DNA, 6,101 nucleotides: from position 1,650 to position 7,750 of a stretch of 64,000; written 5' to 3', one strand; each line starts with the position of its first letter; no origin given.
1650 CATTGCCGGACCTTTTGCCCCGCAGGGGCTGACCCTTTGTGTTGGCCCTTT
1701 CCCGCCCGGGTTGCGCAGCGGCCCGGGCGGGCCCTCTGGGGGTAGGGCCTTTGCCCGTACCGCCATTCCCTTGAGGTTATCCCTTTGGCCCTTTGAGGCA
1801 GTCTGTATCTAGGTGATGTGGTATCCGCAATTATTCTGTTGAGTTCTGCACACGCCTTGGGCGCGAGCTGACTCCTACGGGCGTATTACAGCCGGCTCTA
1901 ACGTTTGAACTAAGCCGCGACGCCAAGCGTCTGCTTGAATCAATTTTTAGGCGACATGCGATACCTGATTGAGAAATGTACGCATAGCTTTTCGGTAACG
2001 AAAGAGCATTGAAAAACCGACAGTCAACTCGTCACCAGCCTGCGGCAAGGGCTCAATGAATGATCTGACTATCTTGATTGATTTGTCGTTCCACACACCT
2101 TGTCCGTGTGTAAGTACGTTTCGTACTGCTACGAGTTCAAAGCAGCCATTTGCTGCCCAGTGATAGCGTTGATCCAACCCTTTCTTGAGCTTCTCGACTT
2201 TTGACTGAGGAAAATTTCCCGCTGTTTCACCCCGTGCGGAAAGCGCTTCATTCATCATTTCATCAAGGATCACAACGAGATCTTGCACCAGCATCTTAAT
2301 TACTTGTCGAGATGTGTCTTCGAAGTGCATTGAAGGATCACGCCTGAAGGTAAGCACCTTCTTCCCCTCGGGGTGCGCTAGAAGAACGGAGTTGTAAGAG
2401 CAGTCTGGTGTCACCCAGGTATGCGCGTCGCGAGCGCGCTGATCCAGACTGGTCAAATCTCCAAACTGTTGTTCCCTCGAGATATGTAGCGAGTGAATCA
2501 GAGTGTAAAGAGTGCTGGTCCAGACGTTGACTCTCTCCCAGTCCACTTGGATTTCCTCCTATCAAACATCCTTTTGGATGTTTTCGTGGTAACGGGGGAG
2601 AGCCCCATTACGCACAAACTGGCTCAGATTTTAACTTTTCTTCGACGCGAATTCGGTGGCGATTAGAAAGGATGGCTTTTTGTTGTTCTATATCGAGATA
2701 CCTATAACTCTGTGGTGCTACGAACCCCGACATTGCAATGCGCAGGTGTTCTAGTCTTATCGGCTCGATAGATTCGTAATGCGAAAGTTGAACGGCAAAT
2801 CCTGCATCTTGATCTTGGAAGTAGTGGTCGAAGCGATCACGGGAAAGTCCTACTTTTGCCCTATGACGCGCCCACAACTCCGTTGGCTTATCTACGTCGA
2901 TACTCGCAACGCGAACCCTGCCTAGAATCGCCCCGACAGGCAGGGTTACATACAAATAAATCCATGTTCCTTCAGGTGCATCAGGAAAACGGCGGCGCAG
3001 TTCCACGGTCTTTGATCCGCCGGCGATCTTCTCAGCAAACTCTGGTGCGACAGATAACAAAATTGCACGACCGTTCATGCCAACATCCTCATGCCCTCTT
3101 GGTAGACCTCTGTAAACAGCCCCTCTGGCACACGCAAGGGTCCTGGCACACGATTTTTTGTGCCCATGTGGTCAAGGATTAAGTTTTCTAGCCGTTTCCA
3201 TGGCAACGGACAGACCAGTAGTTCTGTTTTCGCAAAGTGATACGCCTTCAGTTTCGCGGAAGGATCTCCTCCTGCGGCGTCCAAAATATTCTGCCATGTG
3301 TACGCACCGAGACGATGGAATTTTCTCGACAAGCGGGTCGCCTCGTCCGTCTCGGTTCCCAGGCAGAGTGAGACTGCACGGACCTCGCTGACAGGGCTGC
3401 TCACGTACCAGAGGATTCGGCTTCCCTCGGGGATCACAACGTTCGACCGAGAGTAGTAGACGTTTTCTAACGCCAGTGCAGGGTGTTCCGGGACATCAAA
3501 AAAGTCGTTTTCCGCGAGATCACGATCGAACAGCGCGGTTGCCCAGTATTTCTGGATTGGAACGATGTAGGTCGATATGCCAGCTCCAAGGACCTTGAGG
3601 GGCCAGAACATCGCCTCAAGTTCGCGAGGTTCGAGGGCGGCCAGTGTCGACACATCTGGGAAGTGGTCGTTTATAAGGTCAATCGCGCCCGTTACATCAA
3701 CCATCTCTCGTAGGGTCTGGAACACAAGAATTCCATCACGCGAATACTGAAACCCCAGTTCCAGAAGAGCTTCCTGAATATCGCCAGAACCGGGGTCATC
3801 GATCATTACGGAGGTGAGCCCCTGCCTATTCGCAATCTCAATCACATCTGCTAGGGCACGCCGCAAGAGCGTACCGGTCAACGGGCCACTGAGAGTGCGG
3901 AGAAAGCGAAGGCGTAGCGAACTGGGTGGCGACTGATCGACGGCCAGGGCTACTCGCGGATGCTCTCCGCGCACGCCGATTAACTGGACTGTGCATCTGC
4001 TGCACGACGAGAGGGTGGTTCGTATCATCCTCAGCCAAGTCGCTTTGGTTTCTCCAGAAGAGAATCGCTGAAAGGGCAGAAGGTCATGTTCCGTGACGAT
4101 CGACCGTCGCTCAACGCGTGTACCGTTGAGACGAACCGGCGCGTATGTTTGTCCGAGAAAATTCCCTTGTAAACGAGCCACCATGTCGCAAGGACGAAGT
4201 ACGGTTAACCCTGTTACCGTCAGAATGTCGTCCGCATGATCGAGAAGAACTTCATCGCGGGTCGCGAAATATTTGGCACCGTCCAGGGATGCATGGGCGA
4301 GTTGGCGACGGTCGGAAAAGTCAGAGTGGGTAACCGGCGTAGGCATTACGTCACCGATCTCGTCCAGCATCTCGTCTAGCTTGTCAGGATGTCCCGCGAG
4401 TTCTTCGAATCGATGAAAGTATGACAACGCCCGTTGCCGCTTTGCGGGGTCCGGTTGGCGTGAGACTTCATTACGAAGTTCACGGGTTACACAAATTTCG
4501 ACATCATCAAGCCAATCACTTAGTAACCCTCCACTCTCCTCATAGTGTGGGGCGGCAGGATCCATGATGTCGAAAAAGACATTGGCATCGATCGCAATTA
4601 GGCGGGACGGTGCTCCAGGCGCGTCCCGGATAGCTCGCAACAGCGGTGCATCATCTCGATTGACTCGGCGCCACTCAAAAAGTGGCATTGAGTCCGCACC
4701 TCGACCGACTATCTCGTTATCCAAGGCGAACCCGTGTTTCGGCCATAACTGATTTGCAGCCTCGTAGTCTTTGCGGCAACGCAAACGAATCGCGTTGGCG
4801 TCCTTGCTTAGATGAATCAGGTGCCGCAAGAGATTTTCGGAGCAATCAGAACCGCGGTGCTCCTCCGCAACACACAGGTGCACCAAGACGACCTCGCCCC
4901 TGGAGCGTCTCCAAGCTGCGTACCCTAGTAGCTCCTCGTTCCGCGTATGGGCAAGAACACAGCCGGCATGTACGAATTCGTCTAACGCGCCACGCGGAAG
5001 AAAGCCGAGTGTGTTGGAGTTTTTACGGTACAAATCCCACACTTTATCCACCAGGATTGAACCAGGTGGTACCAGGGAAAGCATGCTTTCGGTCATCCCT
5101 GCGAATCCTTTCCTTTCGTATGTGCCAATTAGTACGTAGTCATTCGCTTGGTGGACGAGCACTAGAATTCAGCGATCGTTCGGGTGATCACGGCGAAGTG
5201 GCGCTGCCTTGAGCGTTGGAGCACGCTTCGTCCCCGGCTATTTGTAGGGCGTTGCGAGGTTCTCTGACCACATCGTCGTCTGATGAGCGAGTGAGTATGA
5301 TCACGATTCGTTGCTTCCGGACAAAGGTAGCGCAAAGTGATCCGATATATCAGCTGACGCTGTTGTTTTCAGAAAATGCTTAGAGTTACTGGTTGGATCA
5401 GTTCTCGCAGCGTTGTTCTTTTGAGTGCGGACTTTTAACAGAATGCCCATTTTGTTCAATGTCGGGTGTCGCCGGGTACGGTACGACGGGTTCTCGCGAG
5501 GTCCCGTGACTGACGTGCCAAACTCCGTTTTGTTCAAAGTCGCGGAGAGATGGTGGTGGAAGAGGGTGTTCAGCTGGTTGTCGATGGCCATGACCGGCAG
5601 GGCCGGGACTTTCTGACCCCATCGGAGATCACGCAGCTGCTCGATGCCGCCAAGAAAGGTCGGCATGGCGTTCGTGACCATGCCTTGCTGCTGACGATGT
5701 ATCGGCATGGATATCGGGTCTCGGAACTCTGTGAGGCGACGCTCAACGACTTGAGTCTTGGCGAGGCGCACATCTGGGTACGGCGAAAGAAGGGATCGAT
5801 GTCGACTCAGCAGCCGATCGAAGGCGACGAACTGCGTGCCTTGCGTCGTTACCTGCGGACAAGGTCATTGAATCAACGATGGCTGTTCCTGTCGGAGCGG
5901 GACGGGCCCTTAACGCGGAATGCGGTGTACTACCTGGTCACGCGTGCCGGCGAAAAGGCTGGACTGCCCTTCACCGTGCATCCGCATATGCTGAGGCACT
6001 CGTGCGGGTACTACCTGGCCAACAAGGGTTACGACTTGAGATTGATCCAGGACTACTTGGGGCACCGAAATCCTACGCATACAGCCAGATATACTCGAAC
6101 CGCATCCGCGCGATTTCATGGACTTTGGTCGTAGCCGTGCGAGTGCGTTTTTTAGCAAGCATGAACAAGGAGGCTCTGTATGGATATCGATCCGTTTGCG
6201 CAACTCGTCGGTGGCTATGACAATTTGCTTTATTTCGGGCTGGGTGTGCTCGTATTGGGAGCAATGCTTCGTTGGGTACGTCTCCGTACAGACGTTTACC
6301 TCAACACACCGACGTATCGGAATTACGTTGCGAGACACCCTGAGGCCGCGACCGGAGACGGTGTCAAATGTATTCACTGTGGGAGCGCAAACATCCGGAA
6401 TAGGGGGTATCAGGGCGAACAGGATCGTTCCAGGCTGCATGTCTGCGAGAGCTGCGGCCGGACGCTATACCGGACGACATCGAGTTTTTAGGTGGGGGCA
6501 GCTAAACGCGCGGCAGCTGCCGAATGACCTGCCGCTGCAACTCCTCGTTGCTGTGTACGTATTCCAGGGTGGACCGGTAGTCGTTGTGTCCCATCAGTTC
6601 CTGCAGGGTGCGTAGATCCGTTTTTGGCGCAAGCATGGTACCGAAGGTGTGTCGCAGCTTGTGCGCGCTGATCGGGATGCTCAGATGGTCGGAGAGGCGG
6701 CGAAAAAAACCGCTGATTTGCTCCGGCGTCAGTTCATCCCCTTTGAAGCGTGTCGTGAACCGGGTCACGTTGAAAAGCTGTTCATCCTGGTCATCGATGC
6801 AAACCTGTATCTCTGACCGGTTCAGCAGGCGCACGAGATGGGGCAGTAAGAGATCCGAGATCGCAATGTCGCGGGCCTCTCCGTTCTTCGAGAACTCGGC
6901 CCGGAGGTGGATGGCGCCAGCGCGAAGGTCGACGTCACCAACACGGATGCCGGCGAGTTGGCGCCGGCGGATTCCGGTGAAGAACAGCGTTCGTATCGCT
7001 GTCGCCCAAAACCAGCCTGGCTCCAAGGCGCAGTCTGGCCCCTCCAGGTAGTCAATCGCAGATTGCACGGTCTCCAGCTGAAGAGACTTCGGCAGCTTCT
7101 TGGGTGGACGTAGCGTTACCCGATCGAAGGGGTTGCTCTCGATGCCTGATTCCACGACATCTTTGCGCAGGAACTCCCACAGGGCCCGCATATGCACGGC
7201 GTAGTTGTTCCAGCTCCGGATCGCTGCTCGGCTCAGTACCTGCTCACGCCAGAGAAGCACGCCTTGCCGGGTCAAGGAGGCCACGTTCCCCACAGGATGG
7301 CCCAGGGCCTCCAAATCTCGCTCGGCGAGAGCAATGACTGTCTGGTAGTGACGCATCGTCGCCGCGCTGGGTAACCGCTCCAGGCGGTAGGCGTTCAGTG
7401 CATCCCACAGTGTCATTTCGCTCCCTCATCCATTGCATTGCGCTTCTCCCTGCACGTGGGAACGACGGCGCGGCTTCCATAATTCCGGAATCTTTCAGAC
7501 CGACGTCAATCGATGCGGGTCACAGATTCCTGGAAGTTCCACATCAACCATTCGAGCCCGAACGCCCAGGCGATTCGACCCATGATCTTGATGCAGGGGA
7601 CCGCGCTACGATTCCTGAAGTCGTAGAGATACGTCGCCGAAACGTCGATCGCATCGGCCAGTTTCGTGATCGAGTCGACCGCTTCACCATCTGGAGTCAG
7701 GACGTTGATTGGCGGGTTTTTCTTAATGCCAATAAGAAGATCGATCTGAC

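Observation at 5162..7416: FimB/FimE-type invertase, a second tyrosine integrase and a Zn-ribbon protein flanking the low-GC operon: a possible phase-variable switch or nested integrative element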

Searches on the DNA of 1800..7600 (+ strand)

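Call 9: search_dna_similar(query=window:1800-7600:+, collection=plasmids, mode=near)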
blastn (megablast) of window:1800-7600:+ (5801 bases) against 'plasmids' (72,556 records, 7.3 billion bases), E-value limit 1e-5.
No match.
